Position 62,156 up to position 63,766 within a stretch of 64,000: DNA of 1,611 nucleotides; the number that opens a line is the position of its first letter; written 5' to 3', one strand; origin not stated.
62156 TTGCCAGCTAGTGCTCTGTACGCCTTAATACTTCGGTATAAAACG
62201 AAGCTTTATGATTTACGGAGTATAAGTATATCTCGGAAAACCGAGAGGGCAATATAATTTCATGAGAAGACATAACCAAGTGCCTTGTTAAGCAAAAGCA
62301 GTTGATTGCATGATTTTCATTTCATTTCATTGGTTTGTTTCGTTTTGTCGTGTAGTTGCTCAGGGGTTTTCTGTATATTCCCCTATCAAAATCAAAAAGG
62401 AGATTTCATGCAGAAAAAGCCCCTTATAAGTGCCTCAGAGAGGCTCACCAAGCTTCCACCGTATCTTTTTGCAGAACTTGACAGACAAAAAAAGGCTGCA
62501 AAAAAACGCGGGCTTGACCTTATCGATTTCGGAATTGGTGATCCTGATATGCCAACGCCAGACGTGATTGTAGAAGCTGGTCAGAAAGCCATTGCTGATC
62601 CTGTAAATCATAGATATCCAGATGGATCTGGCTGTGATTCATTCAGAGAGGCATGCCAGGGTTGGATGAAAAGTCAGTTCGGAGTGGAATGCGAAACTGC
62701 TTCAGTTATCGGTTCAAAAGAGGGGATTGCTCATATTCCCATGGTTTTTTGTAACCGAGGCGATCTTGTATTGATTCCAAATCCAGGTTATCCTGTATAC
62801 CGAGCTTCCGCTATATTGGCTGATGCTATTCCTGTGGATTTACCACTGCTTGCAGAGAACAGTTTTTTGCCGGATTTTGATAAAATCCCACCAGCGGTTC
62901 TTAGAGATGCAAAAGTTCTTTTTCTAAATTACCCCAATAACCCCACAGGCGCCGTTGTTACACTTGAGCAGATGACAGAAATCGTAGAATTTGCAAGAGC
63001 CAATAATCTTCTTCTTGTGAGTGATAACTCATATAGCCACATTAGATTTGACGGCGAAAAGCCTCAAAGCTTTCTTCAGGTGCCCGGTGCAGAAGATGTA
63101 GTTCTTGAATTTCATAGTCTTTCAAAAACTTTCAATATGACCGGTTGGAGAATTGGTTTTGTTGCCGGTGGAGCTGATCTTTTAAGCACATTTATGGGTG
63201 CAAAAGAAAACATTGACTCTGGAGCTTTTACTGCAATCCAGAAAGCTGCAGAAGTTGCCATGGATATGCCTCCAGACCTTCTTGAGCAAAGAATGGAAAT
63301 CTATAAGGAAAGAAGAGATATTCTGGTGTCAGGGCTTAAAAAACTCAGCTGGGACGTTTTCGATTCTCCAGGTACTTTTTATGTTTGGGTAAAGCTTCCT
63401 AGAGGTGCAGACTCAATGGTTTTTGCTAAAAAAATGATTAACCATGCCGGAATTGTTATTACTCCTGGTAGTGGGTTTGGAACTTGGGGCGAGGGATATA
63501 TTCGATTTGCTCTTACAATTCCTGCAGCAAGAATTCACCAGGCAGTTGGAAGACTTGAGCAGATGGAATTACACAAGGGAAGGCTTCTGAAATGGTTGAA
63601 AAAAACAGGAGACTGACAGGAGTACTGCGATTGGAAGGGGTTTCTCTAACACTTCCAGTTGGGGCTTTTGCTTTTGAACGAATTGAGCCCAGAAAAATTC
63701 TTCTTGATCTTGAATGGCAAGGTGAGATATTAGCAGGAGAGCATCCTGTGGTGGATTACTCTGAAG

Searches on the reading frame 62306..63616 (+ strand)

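Call 66: search_protein_families(library=pfam, proteins=[window:62306-63616:+], max_evalue=0.00001)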
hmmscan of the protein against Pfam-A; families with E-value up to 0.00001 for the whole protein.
window:62306-63616:+ (436 aa): 1 family
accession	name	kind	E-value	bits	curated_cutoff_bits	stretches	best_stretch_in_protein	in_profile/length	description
PF00155.27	Aminotran_1_2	-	3.5e-62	211.1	19.7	1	71-417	2-361/361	Aminotransferase class I and II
